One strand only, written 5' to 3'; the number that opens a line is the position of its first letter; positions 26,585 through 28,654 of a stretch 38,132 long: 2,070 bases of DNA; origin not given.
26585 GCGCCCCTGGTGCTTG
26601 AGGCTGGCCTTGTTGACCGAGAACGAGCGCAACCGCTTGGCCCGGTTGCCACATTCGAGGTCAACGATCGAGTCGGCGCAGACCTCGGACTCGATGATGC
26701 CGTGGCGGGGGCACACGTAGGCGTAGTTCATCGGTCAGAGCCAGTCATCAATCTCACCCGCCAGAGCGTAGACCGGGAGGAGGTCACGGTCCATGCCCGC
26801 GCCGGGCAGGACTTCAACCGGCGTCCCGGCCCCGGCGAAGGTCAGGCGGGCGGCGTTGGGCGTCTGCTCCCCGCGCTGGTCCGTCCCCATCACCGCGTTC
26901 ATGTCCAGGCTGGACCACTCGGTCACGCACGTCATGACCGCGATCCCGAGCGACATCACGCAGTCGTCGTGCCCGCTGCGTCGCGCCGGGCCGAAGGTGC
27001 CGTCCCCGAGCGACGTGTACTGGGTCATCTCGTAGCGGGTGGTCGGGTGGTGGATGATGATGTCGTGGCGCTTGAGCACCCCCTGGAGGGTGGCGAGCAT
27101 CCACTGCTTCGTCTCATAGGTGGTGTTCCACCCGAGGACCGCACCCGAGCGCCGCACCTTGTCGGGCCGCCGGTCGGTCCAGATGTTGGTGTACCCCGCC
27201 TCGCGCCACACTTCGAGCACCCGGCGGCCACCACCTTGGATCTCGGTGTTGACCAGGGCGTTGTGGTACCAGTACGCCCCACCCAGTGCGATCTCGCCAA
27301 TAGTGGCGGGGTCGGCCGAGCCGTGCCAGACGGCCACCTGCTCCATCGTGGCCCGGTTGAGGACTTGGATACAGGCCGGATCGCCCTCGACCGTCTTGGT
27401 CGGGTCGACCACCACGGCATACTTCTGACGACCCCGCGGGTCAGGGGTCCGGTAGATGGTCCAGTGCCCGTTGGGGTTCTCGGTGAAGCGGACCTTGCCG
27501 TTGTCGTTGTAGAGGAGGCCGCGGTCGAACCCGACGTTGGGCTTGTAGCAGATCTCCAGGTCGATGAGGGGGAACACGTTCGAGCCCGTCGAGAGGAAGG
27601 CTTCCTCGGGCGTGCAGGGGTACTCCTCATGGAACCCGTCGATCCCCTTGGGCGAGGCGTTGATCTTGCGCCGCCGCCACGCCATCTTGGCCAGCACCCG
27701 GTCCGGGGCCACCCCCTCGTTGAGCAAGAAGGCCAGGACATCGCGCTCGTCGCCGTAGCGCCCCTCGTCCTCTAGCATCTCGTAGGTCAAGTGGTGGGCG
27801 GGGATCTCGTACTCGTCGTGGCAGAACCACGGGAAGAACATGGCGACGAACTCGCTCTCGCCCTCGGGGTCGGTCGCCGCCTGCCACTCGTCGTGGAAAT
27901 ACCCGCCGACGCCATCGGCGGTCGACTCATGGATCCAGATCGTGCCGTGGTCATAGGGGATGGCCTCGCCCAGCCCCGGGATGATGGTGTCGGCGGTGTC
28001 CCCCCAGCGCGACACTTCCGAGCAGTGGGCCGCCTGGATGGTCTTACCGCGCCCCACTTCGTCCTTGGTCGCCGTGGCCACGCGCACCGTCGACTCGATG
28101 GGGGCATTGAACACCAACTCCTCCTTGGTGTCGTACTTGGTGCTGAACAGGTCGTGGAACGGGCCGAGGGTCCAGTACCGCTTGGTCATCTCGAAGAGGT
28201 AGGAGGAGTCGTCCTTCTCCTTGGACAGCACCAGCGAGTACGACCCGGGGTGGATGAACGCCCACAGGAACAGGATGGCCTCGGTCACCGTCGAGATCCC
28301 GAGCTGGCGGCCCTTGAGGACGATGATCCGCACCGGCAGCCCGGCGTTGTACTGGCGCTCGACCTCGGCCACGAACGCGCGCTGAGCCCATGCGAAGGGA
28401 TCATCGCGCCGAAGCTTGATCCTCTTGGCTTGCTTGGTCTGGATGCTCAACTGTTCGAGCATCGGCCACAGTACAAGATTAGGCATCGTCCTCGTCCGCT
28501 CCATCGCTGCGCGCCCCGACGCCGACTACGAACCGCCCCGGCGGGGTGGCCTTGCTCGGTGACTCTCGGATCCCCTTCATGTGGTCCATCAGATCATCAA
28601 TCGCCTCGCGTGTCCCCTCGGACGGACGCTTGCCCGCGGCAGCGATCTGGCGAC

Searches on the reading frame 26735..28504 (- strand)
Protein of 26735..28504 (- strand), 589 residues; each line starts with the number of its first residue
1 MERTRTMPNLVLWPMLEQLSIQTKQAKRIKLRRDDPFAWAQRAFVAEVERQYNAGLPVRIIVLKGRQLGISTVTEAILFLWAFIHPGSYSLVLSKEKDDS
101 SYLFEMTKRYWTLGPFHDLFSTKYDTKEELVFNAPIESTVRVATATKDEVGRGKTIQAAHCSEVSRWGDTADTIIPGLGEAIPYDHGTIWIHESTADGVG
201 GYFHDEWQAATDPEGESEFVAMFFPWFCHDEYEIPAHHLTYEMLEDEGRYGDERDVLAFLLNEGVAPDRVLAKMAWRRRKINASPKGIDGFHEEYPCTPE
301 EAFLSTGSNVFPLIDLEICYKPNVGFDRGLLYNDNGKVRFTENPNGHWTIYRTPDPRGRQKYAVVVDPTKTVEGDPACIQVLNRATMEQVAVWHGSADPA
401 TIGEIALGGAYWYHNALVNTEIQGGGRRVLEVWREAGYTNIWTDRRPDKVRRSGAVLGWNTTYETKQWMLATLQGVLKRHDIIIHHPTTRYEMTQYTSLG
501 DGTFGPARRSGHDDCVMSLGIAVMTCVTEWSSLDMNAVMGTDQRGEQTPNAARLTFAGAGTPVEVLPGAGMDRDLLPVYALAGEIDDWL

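Call 23: find_related_loci(query=window:26735-28504:-, collection=viral_contigs, flank=10000)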
Query window:26735-28504:- (589 aa) in viral_contigs; peptide patterns used: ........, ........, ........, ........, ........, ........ (x = any residue, [..] = any of these).
12 stretches matched a pattern; 10 encode a relative of the query (tblastn E <= 1e-3); 9 distinct loci.
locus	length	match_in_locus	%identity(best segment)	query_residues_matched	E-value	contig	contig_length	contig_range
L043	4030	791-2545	73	3-588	0e+0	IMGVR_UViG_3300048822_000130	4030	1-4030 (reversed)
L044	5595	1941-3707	71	3-589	0e+0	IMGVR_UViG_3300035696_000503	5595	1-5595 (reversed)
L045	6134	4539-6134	75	3-535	0e+0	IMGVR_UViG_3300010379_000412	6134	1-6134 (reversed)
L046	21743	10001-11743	72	6-589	0e+0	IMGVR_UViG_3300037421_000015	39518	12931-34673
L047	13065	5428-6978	58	10-538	0e+0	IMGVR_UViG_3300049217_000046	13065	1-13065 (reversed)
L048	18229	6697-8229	56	3-529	0e+0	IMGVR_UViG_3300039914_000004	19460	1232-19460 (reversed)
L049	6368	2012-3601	49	7-544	3e-155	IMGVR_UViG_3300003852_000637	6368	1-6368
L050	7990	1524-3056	43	5-529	2e-131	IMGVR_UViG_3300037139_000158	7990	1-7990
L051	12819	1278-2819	43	10-535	9e-130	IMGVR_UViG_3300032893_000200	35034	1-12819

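Call 36: find_related_loci(query=window:26735-28504:-, collection=metagenome_contigs, flank=10000)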
Query window:26735-28504:- (589 aa) in metagenome_contigs; peptide patterns used: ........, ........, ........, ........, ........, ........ (x = any residue, [..] = any of these).
32 stretches matched a pattern; 7 encode a relative of the query (tblastn E <= 1e-3); 7 distinct loci.
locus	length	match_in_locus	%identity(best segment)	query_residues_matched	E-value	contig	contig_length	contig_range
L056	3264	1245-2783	57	3-529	0e+0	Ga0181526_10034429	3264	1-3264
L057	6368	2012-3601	49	7-544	8e-156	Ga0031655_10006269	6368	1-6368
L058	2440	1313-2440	62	7-395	2e-162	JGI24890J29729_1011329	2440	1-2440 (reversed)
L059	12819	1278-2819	43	10-535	3e-130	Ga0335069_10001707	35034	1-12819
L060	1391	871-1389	62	7-181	5e-65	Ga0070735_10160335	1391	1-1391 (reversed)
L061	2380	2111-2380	62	7-96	1e-30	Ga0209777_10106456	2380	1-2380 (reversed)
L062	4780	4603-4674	54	329-352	2e-4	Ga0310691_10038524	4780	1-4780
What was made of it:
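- Tried and rejected: Only distant or short contigs (call 36).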

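Call 37: find_homologous_proteins(query=window:26735-28504:-, max_evalue=1e-100)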
Query window:26735-28504:- (589 aa): 327 proteins with E <= 1e-100 among 8000 candidates; the best 120 are listed.
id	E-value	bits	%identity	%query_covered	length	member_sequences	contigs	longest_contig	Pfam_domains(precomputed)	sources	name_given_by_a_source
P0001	0.0e+0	1386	100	99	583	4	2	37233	-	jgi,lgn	-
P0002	1.9e-298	1009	73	97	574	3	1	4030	PF17289.9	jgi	jgi:hypothetical protein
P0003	9.4e-298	1007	72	99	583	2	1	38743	PF17289.9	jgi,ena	-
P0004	9.1e-292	987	72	99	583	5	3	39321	-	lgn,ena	-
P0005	2.5e-288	976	71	99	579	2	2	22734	-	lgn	-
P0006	1.2e-284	964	70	99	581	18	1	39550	PF17289.9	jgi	jgi:hypothetical protein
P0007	1.4e-282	957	71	99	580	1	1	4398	PF17289.9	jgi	jgi:Terminase RNaseH-like domain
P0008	2.4e-281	953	70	99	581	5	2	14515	-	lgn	-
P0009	3.5e-273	926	68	99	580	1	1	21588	-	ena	-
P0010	1.2e-272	924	69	99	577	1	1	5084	-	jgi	jgi:hypothetical protein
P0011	2.3e-272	923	68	99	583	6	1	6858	-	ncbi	-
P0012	3.2e-258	876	65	99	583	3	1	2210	-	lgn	-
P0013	4.6e-255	866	66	99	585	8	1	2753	-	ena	-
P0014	1.4e-254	864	65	99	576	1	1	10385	PF17289.9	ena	-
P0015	9.8e-250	848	63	99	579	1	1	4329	PF17289.9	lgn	-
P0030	1.8e-205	702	57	95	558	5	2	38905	PF17289.9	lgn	-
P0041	1.6e-200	686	60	91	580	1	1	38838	-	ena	-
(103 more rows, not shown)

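Call 38: find_encoding_contigs(protein=P0003, flank=10000, max_places=1)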
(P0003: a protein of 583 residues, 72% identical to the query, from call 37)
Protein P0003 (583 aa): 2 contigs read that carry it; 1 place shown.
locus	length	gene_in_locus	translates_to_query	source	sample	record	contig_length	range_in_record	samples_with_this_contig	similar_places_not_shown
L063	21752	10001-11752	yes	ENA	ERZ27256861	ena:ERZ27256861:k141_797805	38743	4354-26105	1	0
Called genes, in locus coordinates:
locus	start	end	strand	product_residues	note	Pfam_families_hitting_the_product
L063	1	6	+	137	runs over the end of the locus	-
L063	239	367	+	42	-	-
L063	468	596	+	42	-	-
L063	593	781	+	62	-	-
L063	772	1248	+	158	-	-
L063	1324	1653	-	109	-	-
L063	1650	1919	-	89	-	-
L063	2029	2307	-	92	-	-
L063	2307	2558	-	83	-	-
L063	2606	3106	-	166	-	-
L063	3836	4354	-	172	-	-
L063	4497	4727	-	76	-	-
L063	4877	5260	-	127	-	-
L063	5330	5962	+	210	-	-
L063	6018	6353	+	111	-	-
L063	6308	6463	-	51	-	-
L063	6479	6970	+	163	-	-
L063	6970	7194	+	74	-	-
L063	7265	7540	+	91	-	-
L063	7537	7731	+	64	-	-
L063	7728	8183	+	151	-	-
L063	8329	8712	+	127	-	-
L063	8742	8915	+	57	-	-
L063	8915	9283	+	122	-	-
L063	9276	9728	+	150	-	-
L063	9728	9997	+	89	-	-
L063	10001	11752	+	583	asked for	PF17289:Terminase_6C (weak)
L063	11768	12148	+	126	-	-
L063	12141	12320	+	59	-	-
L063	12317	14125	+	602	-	PF16510:P22_portal, PF23899:SU10_portal (faint)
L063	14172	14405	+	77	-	-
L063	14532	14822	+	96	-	PF13392:HNH_3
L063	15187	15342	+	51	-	-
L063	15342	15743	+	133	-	-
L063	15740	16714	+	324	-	-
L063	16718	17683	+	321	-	-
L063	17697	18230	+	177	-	-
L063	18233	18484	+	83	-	-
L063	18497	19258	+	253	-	-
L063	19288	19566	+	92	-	-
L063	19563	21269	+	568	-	-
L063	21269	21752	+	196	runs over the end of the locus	-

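Call 39: find_encoding_contigs(protein=P0004, flank=10000, max_places=1)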
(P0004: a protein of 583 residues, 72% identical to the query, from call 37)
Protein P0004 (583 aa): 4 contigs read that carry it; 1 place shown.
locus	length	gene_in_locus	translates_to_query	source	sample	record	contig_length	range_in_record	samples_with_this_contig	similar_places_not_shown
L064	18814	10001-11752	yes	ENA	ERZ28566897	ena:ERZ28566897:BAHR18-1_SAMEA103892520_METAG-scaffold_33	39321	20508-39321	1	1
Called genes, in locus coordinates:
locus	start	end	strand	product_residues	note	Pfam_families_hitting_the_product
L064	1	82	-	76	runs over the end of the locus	-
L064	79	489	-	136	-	-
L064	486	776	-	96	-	-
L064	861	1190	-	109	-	PF14192:DUF4314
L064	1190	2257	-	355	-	-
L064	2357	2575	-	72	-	-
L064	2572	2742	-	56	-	-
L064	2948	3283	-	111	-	-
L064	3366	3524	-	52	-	-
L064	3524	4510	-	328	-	PF02195:ParB_N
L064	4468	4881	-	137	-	PF25735:Phage_L5_gp82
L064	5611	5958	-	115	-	-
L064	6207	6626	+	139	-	-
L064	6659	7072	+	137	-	-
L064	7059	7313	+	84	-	-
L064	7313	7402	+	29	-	-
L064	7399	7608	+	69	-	-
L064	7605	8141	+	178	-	-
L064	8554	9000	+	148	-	-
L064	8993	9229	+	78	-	-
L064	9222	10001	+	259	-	-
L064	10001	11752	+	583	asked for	-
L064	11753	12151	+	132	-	-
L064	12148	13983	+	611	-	PF16510:P22_portal, PF23899:SU10_portal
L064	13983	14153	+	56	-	PF24623:Phage_zn_bind_8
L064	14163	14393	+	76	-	-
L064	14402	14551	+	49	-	-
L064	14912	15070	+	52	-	-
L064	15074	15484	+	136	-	-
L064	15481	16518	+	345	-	-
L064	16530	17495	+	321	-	-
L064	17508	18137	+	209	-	-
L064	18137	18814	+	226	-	?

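Call 40: find_encoding_contigs(protein=P0005, flank=10000, max_places=1)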
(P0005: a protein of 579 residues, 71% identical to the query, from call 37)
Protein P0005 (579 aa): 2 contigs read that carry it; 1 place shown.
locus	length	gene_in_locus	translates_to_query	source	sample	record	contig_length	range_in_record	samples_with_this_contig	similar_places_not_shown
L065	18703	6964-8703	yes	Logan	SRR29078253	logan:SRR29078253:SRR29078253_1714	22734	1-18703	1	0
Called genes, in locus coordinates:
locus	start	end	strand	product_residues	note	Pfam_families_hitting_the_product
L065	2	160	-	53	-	?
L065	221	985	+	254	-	-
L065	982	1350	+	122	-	-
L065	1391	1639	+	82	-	-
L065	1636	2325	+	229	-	-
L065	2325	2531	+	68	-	-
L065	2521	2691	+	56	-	-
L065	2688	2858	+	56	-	-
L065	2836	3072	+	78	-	-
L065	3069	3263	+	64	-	-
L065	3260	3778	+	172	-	-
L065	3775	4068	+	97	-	-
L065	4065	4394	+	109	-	PF24729:Acb2_Tad1_hairpin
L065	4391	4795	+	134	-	-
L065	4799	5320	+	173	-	-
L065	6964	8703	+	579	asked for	-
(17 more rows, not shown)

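Call 48: search_dna_similar(query=window:26735-28504:-, collection=phages, mode=protein, max_rows=15)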
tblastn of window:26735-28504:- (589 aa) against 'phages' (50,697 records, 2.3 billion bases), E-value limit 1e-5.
Records with a match: 483; places in all: 484; records where one place covers at least 80% of the query: 183.
Best place of each record, by identity: <60% 483.
By first word of the organism name: Vibrio 133; Stx2a-converting 83; Escherichia 78; Acinetobacter 45; Dickeya 19; Ralstonia 15; Stx2-converting 12; Shigella 12; Erwinia 9; Salmonella 8; and 25 more.
By host as written in the record: - 238; Dickeya solani 11; Acinetobacter baumannii 9; Vibrio crassostreae 7; Escherichia coli 7; Escherichia coli K514 (EHEC) 7; Ralstonia pseudosolanacearum I-31 (MT043) 5; Ralstonia pseudosolanacearum 5; and 135 more.
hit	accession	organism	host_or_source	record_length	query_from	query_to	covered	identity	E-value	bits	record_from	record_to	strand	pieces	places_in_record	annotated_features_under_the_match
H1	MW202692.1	Caudoviricetes sp.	Manatee Spring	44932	36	534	85%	31.4%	1e-54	206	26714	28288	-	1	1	terminase large subunit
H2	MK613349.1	Roseobacter phage CRP-7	Rhodobacteraceae bacterium FZCC0042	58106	17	522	86%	29.7%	2e-40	164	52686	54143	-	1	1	terminase large subunit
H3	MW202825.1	Bacteriophage sp.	Manatee Spring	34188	12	517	86%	25.7%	2e-20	102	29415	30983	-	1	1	terminase large subunit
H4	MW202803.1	Caudoviricetes sp.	Manatee Spring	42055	59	523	79%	27.6%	2e-27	124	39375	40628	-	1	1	terminase large subunit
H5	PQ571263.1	Bacteroides phage BF1-TP2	Bacteroides fragilis BL19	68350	39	529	83%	25.9%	2e-28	127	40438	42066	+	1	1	tail spike protein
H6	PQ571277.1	Bacteroides phage BS-TP4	Bacteroides salyersiae BG8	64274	24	529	86%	24.8%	1e-26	122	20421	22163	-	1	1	tail spike protein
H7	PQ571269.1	Bacteroides phage BKO1-TP3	Bacteroides koreensis HM3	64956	41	529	83%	25.3%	1e-26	121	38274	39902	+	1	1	tail spike protein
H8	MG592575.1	Vibrio phage 1.205.O._10N.222.51.A7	Vibrio tasmaniensis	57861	12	524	87%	24.1%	2e-25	117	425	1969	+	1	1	terminase large subunit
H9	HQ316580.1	Vibrio phage douglas 12A4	Vibrio fischeri 12A4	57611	13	522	87%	24.0%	4e-16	88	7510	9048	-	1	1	large subunit terminase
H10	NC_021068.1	Vibrio phage douglas 12A4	Vibrio fischeri 12A4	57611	13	522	87%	24.0%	4e-16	88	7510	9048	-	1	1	large subunit terminase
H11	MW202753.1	Bacteriophage sp.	Manatee Spring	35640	12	517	86%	24.2%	3e-16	89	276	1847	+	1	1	terminase large subunit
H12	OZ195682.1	Vibrio phage D79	Seawater and oysters mix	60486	61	524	79%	25.3%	7e-24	113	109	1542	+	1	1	hypothetical protein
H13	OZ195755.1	Vibrio phage D56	Seawater and oysters mix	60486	61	524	79%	25.3%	7e-24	113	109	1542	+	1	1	hypothetical protein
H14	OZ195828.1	Vibrio phage D70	Seawater and oysters mix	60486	61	524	79%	25.3%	7e-24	113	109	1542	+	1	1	hypothetical protein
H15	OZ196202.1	Vibrio phage D66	Seawater and oysters mix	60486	61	524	79%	25.3%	7e-24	113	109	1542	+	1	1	hypothetical protein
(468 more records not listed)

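Call 64: find_related_loci(query=A1, collection=genome_contigs, flank=10000)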
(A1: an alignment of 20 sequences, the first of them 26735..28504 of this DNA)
Query A1 (589 aa) in genome_contigs; peptide patterns used: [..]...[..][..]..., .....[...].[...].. (x = any residue, [..] = any of these).
30 stretches matched a pattern; 19 encode a relative of the query (tblastn E <= 1e-3); 19 distinct loci.
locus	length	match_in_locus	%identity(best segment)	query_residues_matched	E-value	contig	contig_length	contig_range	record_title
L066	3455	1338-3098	68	3-589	0e+0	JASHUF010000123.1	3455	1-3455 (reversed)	MAG: Acidobacteriaceae bacterium isolate JOPF172 JOPF_A04C_contig_68984, whole genome shotgun sequence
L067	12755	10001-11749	66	7-588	0e+0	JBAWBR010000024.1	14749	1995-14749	MAG: Terriglobales bacterium isolate MFD09530_ilm_asm_bin22 k127_259399, whole genome shotgun sequence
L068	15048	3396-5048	56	4-570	0e+0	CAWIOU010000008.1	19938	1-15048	MAG: uncultured Acidimicrobiaceae bacterium isolate MFD01633.bin.1.119 genome assembly, contig: contig_112781, whole gen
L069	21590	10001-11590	49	7-544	3e-154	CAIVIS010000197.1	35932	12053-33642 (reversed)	MAG: uncultured Acidimicrobiaceae bacterium isolate KR3_bin-1063 genome assembly, contig: bin-1063:197/465, whole genome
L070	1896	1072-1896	46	3-294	1e-73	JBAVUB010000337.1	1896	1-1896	MAG: Acidobacteriaceae bacterium isolate MFD02913_ilm_asm_bin22 k127_161147, whole genome shotgun sequence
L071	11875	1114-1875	38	48-311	4e-33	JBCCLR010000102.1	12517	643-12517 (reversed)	MAG: Pseudomonadota bacterium isolate P01_C01_bin.31 k141_2021163_length_12517_cov_25.3333, whole genome shotgun sequenc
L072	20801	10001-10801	35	40-311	6e-32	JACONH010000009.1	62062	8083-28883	MAG: Alphaproteobacteria bacterium GM202ARS2 GM202ARS2_Ga0325871_109, whole genome shotgun sequence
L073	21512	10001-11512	26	58-523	2e-31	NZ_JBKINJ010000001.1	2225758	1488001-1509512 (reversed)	Gracilimonas sp. Q87 Scaffold1_1, whole genome shotgun sequence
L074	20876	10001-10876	33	19-324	1e-30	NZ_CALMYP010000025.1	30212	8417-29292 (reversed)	MAG: uncultured Paracoccus sp. isolate SRR2107183_bin.59_CONCOCT_v1.1_MAG ERZ794926.817, whole genome shotgun sequence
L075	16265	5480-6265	35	40-311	2e-29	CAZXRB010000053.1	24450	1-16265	MAG TPA_asm: uncultured Nitrospira sp. isolate SRP290908_co1_153 genome assembly, contig: NODE_2538_length_24450_cov_8.0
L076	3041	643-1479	34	19-311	1e-27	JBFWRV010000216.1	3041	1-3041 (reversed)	MAG: Hyphomicrobiaceae bacterium isolate CA_2019_TPBF_214 NODE_123543_length_3041_cov_4.803020_TPBF, whole genome shotgu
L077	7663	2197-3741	25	41-535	2e-25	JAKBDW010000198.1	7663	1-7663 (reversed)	MAG: Proteobacteria bacterium isolate BP6.bin131 NODE_18938_length_7663_cov_1.156847, whole genome shotgun sequence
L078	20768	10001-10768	30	48-317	2e-24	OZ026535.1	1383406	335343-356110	Rickettsiales endosymbiont of Ecdyonurus torrentis isolate 54824 genome assembly, chromosome: 1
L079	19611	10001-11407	25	36-508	1e-22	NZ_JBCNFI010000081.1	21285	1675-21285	Anoxybacillus kestanbolensis strain NRS-1433 NRS_1433_contig_0000081, whole genome shotgun sequence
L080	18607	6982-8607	25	12-535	2e-25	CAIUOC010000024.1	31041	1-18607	uncultured Candidatus Saccharibacteria bacterium isolate Umea3p3_bin-0045 genome assembly, contig: bin-0045:024/106, who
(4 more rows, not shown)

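Call 81: search_protein_families(library=pfam, proteins=[L046:1988-2503:-, L046:2500-2706:-, L063:2606-3106:-, L063:2307-2558:-, L064:4468-4881:-, L064:5611-5958:-, L063:3836-4354:-], max_evalue=0.05)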
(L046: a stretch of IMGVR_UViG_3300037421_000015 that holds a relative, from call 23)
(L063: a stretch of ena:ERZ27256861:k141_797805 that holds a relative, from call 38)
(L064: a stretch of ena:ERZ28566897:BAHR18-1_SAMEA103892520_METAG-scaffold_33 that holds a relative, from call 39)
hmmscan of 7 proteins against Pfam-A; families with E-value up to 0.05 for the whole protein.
L046:1988-2503:- (171 aa): 0 families

L046:2500-2706:- (68 aa): 0 families

L063:2606-3106:- (166 aa): 7 families
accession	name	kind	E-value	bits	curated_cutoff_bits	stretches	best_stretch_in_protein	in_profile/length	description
PF13384.12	HTH_23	-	0.00068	19.8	24.6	1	101-133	10-40/50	Homeodomain-like domain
PF12728.13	HTH_17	-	0.0012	19.5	27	1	110-139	1-30/51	Helix-turn-helix domain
PF17782.7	DprA_WH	-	0.0057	17.1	22.9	0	92-128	7-43/61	DprA winged helix domain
PF00376.29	MerR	-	0.0068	16.6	28.2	1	114-138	3-27/38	MerR family regulatory protein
PF01381.28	HTH_3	-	0.02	15.4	23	0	114-142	13-41/55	Helix-turn-helix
PF15943.11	YdaS_toxin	-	0.035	14.3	30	0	112-137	10-36/65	Bacterial toxin YdaS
PF13411.12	MerR_1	-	0.041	14.4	21.6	0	115-138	5-28/69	MerR HTH family regulatory protein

L063:2307-2558:- (83 aa): 0 families

L064:4468-4881:- (137 aa): 1 family
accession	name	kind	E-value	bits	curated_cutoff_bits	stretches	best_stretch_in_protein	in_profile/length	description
PF25735.1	Phage_L5_gp82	-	1.7e-23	83.2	27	1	16-126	5-113/120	Mycobacterium phage L5 gene 82 protein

L064:5611-5958:- (115 aa): 0 families

L063:3836-4354:- (172 aa): 0 families

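Call 85: find_encoding_contigs(protein=P0009, flank=10000, max_places=1)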
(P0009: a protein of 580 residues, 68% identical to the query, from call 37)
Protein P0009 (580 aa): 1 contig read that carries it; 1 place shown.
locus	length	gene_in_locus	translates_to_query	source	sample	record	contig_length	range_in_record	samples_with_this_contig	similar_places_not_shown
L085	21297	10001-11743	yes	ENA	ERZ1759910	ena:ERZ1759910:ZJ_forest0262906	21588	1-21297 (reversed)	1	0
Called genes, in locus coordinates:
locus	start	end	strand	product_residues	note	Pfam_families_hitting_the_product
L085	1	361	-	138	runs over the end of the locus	-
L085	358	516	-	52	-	-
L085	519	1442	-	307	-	PF02195:ParB_N, PF17762:HTH_ParB (weak)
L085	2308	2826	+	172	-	-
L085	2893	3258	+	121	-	-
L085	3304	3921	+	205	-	-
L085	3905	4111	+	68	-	-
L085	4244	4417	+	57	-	-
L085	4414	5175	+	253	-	PF01555:N6_N4_Mtase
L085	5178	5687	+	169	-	-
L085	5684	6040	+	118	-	-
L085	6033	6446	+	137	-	-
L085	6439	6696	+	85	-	-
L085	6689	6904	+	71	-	PF01381:HTH_3 (weak)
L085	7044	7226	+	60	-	-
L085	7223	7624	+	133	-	-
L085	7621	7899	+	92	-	-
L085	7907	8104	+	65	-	-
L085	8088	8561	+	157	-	-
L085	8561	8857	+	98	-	-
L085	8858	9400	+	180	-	-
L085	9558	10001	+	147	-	-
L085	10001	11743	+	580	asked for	-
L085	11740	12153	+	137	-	-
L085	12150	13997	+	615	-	PF16510:P22_portal, PF23899:SU10_portal (faint)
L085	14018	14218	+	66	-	-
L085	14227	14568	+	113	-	-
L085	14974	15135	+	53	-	-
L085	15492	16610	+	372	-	-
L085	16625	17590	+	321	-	-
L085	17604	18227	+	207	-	-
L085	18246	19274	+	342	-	-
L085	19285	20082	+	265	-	-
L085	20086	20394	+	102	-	-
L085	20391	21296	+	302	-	?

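Call 86: find_encoding_contigs(protein=P0041, flank=10000, max_places=1)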
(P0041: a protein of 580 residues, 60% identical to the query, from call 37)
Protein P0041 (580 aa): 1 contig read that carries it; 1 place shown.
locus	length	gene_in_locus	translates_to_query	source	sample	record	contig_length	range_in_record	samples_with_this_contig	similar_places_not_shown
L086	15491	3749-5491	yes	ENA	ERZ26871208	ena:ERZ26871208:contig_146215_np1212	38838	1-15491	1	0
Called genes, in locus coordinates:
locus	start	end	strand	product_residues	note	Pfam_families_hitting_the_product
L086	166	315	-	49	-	-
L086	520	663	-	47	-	-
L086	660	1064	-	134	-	PF05866:RusA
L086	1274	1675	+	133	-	-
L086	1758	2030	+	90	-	-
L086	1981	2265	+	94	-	-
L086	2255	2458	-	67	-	-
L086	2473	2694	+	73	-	-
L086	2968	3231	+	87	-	-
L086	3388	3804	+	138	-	-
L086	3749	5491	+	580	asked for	-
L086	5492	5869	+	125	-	PF09723:Zn_ribbon_8 (weak)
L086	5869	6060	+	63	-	PF02467:Whib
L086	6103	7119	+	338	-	PF16510:P22_portal (weak)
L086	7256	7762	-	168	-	-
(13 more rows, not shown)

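Call 87: find_encoding_contigs(protein=P0030, flank=10000, max_places=1)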
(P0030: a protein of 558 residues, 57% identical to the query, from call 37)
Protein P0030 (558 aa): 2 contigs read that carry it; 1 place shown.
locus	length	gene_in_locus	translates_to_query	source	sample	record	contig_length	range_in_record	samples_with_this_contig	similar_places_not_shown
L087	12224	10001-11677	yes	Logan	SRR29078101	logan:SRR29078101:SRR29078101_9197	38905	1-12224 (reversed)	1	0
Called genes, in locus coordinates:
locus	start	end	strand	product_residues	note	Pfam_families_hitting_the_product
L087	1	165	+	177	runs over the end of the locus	-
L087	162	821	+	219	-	PF04765:TOD1_MUCI70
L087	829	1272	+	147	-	-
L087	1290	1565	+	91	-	-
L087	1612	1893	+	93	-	-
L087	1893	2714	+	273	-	-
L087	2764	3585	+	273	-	PF04098:Rad52_Rad22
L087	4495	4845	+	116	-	-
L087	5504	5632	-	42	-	-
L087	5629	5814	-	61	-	-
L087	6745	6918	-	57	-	-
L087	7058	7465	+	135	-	-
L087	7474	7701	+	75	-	-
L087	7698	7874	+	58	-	-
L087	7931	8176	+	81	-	-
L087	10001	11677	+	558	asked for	PF17289:Terminase_6C (faint)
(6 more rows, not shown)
